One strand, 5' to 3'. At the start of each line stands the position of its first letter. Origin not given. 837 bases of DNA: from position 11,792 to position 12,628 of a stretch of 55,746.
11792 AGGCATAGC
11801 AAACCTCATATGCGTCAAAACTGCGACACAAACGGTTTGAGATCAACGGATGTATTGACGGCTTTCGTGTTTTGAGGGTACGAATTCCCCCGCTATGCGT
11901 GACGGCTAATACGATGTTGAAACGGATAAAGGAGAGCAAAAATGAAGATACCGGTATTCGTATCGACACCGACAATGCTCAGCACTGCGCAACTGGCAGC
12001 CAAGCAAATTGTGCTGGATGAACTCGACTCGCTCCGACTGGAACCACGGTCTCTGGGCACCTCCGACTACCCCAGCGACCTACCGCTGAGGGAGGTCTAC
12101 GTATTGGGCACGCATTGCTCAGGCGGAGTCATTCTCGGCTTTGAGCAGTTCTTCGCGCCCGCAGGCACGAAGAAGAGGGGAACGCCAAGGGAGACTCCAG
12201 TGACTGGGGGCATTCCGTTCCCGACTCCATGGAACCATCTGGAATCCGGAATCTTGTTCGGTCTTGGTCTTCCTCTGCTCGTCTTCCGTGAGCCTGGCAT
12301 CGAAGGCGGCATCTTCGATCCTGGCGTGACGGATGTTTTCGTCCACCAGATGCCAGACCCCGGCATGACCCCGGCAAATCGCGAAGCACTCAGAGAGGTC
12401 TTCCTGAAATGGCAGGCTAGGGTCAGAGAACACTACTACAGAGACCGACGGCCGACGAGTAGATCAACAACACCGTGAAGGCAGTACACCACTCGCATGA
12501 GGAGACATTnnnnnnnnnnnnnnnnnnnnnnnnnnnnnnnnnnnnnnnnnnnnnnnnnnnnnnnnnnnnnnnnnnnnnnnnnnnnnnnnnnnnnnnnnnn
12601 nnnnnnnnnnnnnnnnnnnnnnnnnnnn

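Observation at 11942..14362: RelA/SpoT-homolog cassette with a TIR/NDT-like partner and a nuclease-fold gene next to the integrase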

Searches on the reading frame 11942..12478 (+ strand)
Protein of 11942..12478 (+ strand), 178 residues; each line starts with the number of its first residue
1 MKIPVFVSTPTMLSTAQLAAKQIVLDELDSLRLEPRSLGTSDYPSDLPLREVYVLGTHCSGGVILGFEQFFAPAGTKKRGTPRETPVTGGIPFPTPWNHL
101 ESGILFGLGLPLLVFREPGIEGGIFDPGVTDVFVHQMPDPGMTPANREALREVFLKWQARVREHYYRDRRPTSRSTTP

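Call 3: search_protein_families(library=pfam, proteins=[window:11942-12478:+], max_evalue=0.1)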
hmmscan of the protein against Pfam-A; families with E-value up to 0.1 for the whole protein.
window:11942-12478:+ (178 aa): 0 families

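Call 4: search_protein_families(library=padloc, proteins=[window:11942-12478:+], max_evalue=0.1)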
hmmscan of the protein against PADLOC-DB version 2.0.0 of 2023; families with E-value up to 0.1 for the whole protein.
window:11942-12478:+ (178 aa): 0 families

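Call 6: search_protein_families(library=ncbifam, proteins=[window:11942-12478:+], max_evalue=1)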
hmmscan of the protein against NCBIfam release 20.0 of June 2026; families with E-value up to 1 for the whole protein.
window:11942-12478:+ (178 aa): 0 families

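Call 7: search_protein_families(library=phrogs, proteins=[window:11942-12478:+], max_evalue=1)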
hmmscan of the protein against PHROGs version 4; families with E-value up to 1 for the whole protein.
window:11942-12478:+ (178 aa): 0 families

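Call 11: search_solved_structures(query=window:11942-12478:+, max_evalue=10)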
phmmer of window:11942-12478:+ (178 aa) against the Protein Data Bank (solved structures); distinct sequences matched with E-value up to 10: 1.
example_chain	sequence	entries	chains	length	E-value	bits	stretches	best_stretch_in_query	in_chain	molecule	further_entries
9vt3_A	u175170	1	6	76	1.7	11.6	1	136-163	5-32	Aca3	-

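Call 19: find_homologous_proteins(query=window:11942-12478:+, max_evalue=0.001)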
Query window:11942-12478:+ (178 aa): 1182 proteins with E <= 0.001 among 1293 candidates; the best 120 are listed.
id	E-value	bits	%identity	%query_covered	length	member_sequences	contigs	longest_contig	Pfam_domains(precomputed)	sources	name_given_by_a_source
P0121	2.0e-116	404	100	100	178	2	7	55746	-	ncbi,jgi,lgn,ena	jgi:hypothetical protein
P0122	1.3e-101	356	88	100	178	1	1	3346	-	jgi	jgi:hypothetical protein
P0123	5.7e-100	351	87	99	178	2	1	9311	-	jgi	jgi:hypothetical protein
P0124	8.2e-100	350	87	98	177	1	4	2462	-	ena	-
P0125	2.0e-98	346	84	99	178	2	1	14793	-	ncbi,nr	ncbi:MAG: hypothetical protein MUO31_00245 [Thermodesulfovibrionales bacterium]|nr:hypothetical prot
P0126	1.5e-91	323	79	99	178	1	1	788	-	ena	-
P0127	3.4e-89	315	79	99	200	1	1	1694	-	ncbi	-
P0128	7.3e-87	308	78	98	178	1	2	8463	-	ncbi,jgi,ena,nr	ncbi:MAG TPA: hypothetical protein VM186_07940 [Planctomycetota bacterium]|nr:hypothetical protein [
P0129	1.0e-83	298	74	99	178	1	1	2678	-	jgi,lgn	jgi:hypothetical protein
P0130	7.1e-83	295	74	97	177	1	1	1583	-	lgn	-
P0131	3.3e-81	289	72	100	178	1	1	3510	-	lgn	-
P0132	2.2e-80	287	73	97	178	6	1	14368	-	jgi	jgi:hypothetical protein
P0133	5.4e-80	285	73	99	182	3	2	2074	-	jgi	jgi:hypothetical protein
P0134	7.9e-80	285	71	96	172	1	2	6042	-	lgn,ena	-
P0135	1.5e-79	284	72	97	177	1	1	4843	-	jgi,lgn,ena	-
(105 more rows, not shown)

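Call 20: find_encoding_contigs(protein=P0121, flank=6000, max_places=8)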
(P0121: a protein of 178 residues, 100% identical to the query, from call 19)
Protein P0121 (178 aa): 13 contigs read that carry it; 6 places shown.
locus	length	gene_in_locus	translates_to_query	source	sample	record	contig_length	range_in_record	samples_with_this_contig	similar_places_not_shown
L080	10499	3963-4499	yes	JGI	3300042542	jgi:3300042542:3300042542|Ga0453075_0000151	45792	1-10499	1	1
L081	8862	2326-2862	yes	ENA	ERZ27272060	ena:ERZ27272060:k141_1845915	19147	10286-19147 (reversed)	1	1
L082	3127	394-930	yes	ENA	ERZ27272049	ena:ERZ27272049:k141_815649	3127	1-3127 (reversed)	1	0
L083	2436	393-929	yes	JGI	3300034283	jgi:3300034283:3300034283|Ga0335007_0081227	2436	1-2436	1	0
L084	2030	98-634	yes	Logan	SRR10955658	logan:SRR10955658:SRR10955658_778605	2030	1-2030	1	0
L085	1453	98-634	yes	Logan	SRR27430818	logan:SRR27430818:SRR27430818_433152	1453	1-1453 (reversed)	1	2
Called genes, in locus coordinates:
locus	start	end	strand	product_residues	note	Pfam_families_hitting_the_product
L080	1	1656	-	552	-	?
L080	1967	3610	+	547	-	PF00589:Phage_integrase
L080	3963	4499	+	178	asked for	-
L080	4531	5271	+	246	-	PF04607:RelA_SpoT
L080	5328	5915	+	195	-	-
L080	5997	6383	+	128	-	-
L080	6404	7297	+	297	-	-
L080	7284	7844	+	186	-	PF08747:BrxB (weak)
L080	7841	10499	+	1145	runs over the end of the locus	-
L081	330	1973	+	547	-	PF00589:Phage_integrase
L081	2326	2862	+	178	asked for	-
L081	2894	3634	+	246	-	PF04607:RelA_SpoT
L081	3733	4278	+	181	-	-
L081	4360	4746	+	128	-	-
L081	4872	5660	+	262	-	-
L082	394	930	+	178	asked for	-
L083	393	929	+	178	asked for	-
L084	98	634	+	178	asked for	-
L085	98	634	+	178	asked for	-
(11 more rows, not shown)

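Call 21: find_encoding_contigs(protein=P0125, flank=6000, max_places=4)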
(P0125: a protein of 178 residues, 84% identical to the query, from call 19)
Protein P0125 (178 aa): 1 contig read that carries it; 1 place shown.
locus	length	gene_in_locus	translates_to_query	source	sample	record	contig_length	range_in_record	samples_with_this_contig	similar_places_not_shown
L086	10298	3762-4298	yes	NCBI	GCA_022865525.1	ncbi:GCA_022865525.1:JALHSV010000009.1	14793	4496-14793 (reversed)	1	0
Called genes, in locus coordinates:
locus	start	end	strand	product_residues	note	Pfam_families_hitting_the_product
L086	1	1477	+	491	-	PF07669:Eco57I, PF02384:N6_Mtase, PF12950:TaqI_C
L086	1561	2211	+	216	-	-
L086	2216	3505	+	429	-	-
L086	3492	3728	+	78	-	-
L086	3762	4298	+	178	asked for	-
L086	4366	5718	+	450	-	-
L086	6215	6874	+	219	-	-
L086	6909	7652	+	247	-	-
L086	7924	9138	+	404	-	PF04326:SLFN_AlbA_2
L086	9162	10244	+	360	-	-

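Call 24: find_related_loci(query=A2, collection=metagenome_contigs, flank=5000)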
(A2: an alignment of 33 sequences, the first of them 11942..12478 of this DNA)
Query A2 (178 aa) in metagenome_contigs; peptide patterns used: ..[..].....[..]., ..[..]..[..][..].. (x = any residue, [..] = any of these).
600 stretches matched a pattern (row limit reached: there are more); 520 encode a relative of the query (tblastn E <= 1e-3); the best 80 are kept; 80 distinct loci.
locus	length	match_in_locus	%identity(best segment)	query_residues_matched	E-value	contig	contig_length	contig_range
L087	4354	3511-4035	78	1-175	4e-91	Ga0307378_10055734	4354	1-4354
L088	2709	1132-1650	72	1-173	8e-86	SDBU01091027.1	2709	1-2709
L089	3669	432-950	72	1-173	1e-82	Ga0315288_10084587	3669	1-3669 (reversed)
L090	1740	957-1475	69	1-173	5e-85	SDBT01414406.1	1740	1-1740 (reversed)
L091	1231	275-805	74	1-177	3e-86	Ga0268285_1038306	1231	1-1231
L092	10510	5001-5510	66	1-170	1e-78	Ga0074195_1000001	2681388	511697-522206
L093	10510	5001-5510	66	1-170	1e-77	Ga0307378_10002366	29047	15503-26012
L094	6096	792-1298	66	1-170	4e-75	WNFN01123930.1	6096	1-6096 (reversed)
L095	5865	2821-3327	66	1-170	4e-75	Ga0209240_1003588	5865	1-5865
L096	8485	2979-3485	66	1-169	2e-75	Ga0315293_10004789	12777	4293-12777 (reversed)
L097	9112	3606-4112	66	1-169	6e-75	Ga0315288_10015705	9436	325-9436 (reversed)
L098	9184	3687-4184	66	1-166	7e-75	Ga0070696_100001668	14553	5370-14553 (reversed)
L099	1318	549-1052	66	1-168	3e-79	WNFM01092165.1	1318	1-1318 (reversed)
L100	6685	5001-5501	68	1-167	1e-73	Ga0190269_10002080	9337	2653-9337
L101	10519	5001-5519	68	1-173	3e-73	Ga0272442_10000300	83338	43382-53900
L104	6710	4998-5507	65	1-170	9e-73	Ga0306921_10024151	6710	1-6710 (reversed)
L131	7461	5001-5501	62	1-167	1e-69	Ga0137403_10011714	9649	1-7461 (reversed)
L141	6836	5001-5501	61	1-167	3e-69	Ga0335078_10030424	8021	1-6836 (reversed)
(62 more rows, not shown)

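Call 28: search_protein_families(library=pfam, proteins=[L088:1696-2142:+, L088:2135-2533:+, L092:6033-6620:+, L131:6184-6735:+, L104:5549-6412:+, L104:3940-4731:-, L086:4366-5718:+, L086:2216-3505:+, L086:3492-3728:+, L141:5527-6138:+], max_evalue=0.01)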
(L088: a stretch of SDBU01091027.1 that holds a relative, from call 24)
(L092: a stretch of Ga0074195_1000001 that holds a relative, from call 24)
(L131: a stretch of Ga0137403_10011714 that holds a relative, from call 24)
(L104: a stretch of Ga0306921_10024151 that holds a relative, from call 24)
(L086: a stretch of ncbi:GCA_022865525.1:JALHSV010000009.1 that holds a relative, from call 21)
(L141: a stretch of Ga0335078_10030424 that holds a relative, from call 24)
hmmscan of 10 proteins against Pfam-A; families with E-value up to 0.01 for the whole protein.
L088:1696-2142:+ (148 aa): 3 families
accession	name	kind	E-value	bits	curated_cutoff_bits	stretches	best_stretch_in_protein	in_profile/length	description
PF14015.11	DUF4231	-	1.5e-23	83.6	24.7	1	16-111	2-96/103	Protein of unknown function (DUF4231)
PF18181.6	SLATT_1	-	4.8e-12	46.4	26.3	1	8-134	1-122/122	SMODS and SLOG-associating 2TM effector domain 1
PF18184.6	SLATT_3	-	0.00048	20.8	26.3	1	30-136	20-129/155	SMODS and SLOG-associating 2TM effector domain 3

L088:2135-2533:+ (132 aa): 2 families
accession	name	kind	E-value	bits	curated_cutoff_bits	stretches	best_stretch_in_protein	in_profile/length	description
PF08937.16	ThsB_TIR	-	3e-20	72.9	21.2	1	7-101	1-97/100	Thoeris protein ThsB, TIR-like domain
PF13676.11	TIR_2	-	3.7e-06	27.9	28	1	6-116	1-105/122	TIR domain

L092:6033-6620:+ (195 aa): 1 family
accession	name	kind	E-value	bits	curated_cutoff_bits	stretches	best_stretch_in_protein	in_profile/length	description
PF08937.16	ThsB_TIR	-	2.1e-08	34.9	21.2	1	6-107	1-98/100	Thoeris protein ThsB, TIR-like domain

L131:6184-6735:+ (183 aa): 1 family
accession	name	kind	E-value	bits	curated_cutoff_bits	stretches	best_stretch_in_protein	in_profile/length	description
PF08937.16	ThsB_TIR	-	4.9e-17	62.6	21.2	1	24-120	1-97/100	Thoeris protein ThsB, TIR-like domain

L104:5549-6412:+ (287 aa): 1 family
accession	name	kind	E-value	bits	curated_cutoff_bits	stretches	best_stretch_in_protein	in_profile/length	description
PF08867.16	FRG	-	9.4e-23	81.4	25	1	32-119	2-93/94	FRG domain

L104:3940-4731:- (263 aa): 0 families

L086:4366-5718:+ (450 aa): 0 families

L086:2216-3505:+ (429 aa): 0 families

L086:3492-3728:+ (78 aa): 0 families

L141:5527-6138:+ (203 aa): 1 family
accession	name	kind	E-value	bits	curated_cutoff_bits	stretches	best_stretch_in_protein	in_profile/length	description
PF08937.16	ThsB_TIR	-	1.2e-13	51.7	21.2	1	24-123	1-93/100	Thoeris protein ThsB, TIR-like domain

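Call 29: predict_structure(alignment_id=A2)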
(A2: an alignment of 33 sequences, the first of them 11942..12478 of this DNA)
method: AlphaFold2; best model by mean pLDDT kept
length: 178 residues; sequences in the alignment: 33
mean_pLDDT: 76.6   pTM: 0.72
mean pLDDT of the five models: 76.6, 74.5, 72.0, 70.3, 68.9
residues with pLDDT >= 90: 49; 70-90: 69; 50-70: 46; < 50: 14
segments of 3 or more residues with pLDDT < 50: 41-46, 171-178
pLDDT, mean of each block of 10 residues (from residue 1): 86 80 93 81 52 86 73 66 69 67 86 82 62 85 91 93 78 42
secondary structure, 60 per line:
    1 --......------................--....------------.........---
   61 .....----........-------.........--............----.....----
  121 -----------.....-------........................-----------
elements in order: E3-8 H15-30 E33-36 H49-57 E61-65 E70-77 E85-93 H96-107 E112-116 E132-136 H144-167

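Call 33: fold_search(model_id=the predicted structure, library=pdb)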
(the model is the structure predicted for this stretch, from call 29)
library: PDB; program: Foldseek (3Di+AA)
matches with E <= 10: 1519; with E <= 0.001: 5
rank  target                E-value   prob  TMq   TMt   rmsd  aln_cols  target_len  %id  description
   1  4ohr                  2.0e-04  1.00  0.55  0.61   5.1       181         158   15  Crystal structure of MilB from Streptomyces rimofaciens (released 2014-06-25)
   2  4ohb                  2.1e-04  1.00  0.54  0.60   5.8       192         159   14  Crystal structure of MilB E103A in complex with 5-hydroxymethylcytidine 5'-monophosphate (hmCMP) from Streptomyces rimof (released 2014-06-25)
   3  4jel                  3.0e-04  1.00  0.55  0.63   5.0       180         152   15  Structure of MilB Streptomyces rimofaciens CMP N-glycosidase (released 2013-09-11)
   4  4jem_A                3.0e-04  1.00  0.53  0.59   5.3       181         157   14  Crystal structure of MilB complexed with cytidine 5'-monophosphate (released 2013-09-11)
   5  4jem_B                4.4e-04  1.00  0.55  0.63   5.0       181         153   15  Crystal structure of MilB complexed with cytidine 5'-monophosphate (released 2013-09-11)
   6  9i9q_A                1.4e-03  1.00  0.50  0.65   4.6       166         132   11  Crystal structure of DNPH1 bound by compound 2. (released 2025-11-12)
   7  2fzv_B                1.4e-03  1.00  0.49  0.38   6.3       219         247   12  Crystal Structure of an apo form of a Flavin-binding Protein from Shigella flexneri (released 2006-02-21)
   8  7ple_A                2.0e-03  1.00  0.49  0.41   7.1       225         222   12  ArsH of Paracoccus denitrificans (released 2021-10-27)
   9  9i9q_D                2.2e-03  1.00  0.52  0.66   4.6       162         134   11  Crystal structure of DNPH1 bound by compound 2. (released 2025-11-12)
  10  8q6q_D                2.5e-03  0.98  0.40  0.42   8.6       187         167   12  Structure of human immunity related GTPase Q in complex with GABARAPL2. (released 2024-08-28)
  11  2fzv_A                2.7e-03  1.00  0.49  0.39   6.3       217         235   15  Crystal Structure of an apo form of a Flavin-binding Protein from Shigella flexneri (released 2006-02-21)
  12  9ia6_A                3.7e-03  1.00  0.45  0.59   5.4       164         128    9  Crystal structure of DNPH1 bound by compound 3. (released 2025-11-12)
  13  5xra                  3.7e-03  0.97  0.38  0.20   7.8       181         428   13  Crystal structure of the human CB1 in complex with agonist AM11542 (released 2017-07-12)
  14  9lmr_C                3.9e-03  1.00  0.52  0.33   5.9       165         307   16  Cryo-EM structure of TIR-STING/c-di-GMP complex fiber (released 2025-08-27)
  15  7fcc                  4.2e-03  1.00  0.45  0.53   7.1       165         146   11  IL-1RAcPb TIR domain (released 2022-07-20)
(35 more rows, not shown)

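Call 36: search_solved_structures(query=A2, max_evalue=10, show_alignments=2)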
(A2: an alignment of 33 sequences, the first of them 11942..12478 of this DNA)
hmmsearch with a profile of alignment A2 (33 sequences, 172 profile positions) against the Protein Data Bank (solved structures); distinct sequences matched with E-value up to 10: 1.
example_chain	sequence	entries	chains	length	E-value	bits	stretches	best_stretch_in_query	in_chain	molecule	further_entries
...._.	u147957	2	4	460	0.67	12.9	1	43-85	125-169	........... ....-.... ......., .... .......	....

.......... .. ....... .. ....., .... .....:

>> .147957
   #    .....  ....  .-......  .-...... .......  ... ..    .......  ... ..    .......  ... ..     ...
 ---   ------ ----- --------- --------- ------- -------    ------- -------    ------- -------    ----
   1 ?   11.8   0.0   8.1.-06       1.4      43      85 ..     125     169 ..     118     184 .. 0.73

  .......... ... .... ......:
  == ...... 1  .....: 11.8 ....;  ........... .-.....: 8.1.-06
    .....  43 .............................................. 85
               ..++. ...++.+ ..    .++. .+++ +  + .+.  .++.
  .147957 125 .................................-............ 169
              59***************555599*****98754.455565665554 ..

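Call 38: find_encoding_contigs(protein=P0123, flank=6000, max_places=3)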
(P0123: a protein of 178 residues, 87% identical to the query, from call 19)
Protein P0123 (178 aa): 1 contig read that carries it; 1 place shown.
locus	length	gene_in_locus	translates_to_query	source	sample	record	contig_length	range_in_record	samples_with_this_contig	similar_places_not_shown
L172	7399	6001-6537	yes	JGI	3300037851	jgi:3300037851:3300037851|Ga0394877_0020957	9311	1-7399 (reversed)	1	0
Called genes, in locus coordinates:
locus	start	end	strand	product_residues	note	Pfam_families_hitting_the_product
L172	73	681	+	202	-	-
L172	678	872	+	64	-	-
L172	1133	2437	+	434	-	-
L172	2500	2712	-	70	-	-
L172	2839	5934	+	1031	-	PF00211:Guanylate_cyc, PF00931:NB-ARC (weak), PF13191:AAA_16 (weak), PF25199:nSTAND_NTPase5 (faint), PF13401:AAA_22 (weak), PF25872:HTH_77 (weak), PF13424:TPR_12 (faint)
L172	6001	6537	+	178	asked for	-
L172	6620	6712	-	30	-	-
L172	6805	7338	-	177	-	-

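Call 45: search_protein_families(library=pfam, alignment_id=A3, max_evalue=0.001)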
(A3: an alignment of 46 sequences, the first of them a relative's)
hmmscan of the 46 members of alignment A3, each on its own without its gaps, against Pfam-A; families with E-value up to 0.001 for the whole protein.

A. member 1, L087:1905-3365:+ (487 aa): 2 families
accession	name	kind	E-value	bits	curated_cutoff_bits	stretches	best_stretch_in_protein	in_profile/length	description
PF01841.26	Transglut_core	-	1.9e-21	76.8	23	1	346-444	4-108/108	Transglutaminase-like superfamily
PF13471.12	Transglut_core3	-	0.00021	21.6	26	1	381-434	46-97/117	Transglutaminase-like superfamily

B. families by the number of members that match (of 46 scanned): 41 families (the first 25 are shown)
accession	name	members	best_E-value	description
PF08937.16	ThsB_TIR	3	6.1e-13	Thoeris protein ThsB, TIR-like domain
PF13676.11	TIR_2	3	1.9e-11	TIR domain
PF14015.11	DUF4231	2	1.4e-26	Protein of unknown function (DUF4231)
PF06835.18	LptC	2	9.4e-26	Lipopolysaccharide-assembly, LptC-related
PF18181.6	SLATT_1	2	1.3e-14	SMODS and SLOG-associating 2TM effector domain 1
PF11856.13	DUF3376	1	4.2e-42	Protein of unknown function (DUF3376)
PF18739.6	HEPN_Apea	1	6.2e-38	Apea-like HEPN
PF07228.17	SpoIIE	1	3e-37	Stage II sporulation protein E (SpoIIE)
PF13614.12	AAA_31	1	7.1e-33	AAA domain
PF13561.12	adh_short_C2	1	1.5e-28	Enoyl-(Acyl carrier protein) reductase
PF20308.4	TPR-S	1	4.8e-23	Tetratricopeptide Repeats-Sensor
PF18862.6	ApeA_NTD1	1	5.4e-22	ApeA N-terminal domain 1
PF01841.26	Transglut_core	1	1.9e-21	Transglutaminase-like superfamily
PF03171.26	2OG-FeII_Oxy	1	2.2e-21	2OG-Fe(II) oxygenase superfamily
PF00027.35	cNMP_binding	1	1.4e-20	Cyclic nucleotide-binding domain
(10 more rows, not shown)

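Call 46: search_protein_families(library=pfam, alignment_id=A4, max_evalue=0.001)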
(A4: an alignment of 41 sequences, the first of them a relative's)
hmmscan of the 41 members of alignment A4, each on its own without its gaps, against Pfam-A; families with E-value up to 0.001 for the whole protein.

A. member 1, L086:4366-5715:+ (450 aa): 0 families

B. families by the number of members that match (of 41 scanned): 18 families
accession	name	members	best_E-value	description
PF08867.16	FRG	11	3.4e-23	FRG domain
PF14015.11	DUF4231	10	1e-26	Protein of unknown function (DUF4231)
PF18181.6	SLATT_1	10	7.8e-14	SMODS and SLOG-associating 2TM effector domain 1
PF18184.6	SLATT_3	7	1.1e-05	SMODS and SLOG-associating 2TM effector domain 3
PF00472.26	RF-1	3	1.1e-25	RF-1 domain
PF13527.13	Acetyltransf_9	3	1.6e-13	Acetyltransferase (GNAT) domain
PF00583.31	Acetyltransf_1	3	3.4e-11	Acetyltransferase (GNAT) family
PF13508.13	Acetyltransf_7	3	4.2e-09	Acetyltransferase (GNAT) domain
PF13673.13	Acetyltransf_10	3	0.00015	Acetyltransferase (GNAT) domain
PF00174.25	Oxidored_molyb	1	2.7e-39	Oxidoreductase molybdopterin binding domain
PF12697.13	Abhydrolase_6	1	1.6e-24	Alpha/beta hydrolase family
PF00561.26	Abhydrolase_1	1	3.5e-22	alpha/beta hydrolase fold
PF05168.19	HEPN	1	4.1e-17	HEPN domain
PF08937.16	ThsB_TIR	1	1.2e-13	Thoeris protein ThsB, TIR-like domain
PF08818.16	DUF1801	1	1.4e-11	Domain of unknown function (DU1801)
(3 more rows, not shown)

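Call 49: search_protein_families(library=padloc, proteins=[L088:1696-2142:+, L088:2135-2533:+, L104:5549-6412:+, L086:4366-5718:+, L172:2839-5934:+, L086:2216-3505:+], max_evalue=0.001)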
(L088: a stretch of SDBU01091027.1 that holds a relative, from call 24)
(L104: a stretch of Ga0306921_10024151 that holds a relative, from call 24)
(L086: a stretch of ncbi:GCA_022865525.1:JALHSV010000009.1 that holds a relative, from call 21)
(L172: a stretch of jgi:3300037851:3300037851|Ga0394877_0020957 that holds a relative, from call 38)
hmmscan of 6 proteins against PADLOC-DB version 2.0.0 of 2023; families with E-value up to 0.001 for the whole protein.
L088:1696-2142:+ (148 aa): 0 families

L088:2135-2533:+ (132 aa): 14 families
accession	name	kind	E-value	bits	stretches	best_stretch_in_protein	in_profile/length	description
PDLC00429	ThsB1|ThsB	-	2e-17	61.7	1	3-130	4-137/167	TIR-like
PDLC04688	PDC-M50B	-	4.2e-14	51.1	1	3-101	2-102/162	-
PDLC00431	ThsB1|ThsB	-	3.7e-13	48.2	1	3-101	2-101/162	TIR-like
PDLC00418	ThsB1|ThsB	-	4.1e-12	44.2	1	3-130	4-132/155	TIR-like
PDLC00433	ThsB1|ThsB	-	6.2e-12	43.8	1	3-119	2-116/164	TIR-like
PDLC00440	ThsB2|ThsB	-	1.2e-09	36.5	1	3-128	4-140/169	TIR-like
PDLC00427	ThsB1|ThsB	-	2.2e-07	29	1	3-76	4-78/170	TIR-like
PDLC00421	ThsB1|ThsB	-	3.1e-07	28.3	1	13-94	22-106/180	TIR-like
PDLC00423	ThsB1|ThsB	-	5.8e-07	27.4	1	2-97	34-129/190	TIR-like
PDLC00419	ThsB1|ThsB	-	1.1e-06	26.6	1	3-96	27-119/165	TIR-like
PDLC00428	ThsB1|ThsB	-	2.1e-05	22.9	1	4-87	3-100/219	TIR-like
PDLC00426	ThsB1|ThsB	-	3.9e-05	21.1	1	6-98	240-332/352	TIR-like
PDLC00432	ThsB1|ThsB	-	4.1e-05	21.5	1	3-77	2-84/202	TIR-like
PDLC00436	ThsB1|ThsB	-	7.1e-05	20.4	1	52-92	81-121/183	TIR-like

L104:5549-6412:+ (287 aa): 14 families
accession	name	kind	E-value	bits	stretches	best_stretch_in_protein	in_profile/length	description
PDLC04938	PDC-S15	-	4.9e-38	129.1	1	9-259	46-270/276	-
PDLC04937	PDC-S15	-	1.9e-26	91.2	1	4-254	13-243/254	-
PDLC04936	PDC-S15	-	5.1e-24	83.2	2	27-132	39-144/300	-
PDLC04933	PDC-S15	-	6e-21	73.2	2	11-130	12-126/286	-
PDLC04929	PDC-S15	-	4.4e-18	64.2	2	84-122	94-131/308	-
PDLC04931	PDC-S15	-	3e-17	61.3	1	18-251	48-264/282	-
PDLC04934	PDC-S15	-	1.1e-15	55.6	1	8-119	39-155/416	-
PDLC04927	PDC-S15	-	2e-13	48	1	3-119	10-123/422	-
PDLC04926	PDC-S15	-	9.4e-10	36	1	13-129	11-135/300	-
PDLC04930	PDC-S15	-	4.2e-09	33.9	1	87-114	87-114/380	-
PDLC04932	PDC-S15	-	3.1e-08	31.3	1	79-119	106-146/324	-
PDLC04935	PDC-S15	-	3.8e-08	30.7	1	25-138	131-252/535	-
PDLC04940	PDC-S15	-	6.5e-07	27.2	1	86-128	127-170/280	-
PDLC04939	PDC-S15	-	1.1e-06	25.8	1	33-113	32-110/487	-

L086:4366-5718:+ (450 aa): 1 family
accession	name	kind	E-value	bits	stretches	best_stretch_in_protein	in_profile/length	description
PDLC02416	Aga_REase-TIR-PNTD1-PNTD2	-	0.00047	17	1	79-145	59-125/572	Class I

L172:2839-5934:+ (1031 aa): 3 families
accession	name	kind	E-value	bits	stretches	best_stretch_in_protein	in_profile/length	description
PDLC02370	PycC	-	0.00011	19.6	1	19-86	84-156/340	-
PDLC00764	PycC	-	0.00016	18.7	1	16-79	94-162/449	Pycsar cyclase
PDLC02367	PycC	-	0.00044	17.7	1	17-113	44-150/226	-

L086:2216-3505:+ (429 aa): 0 families
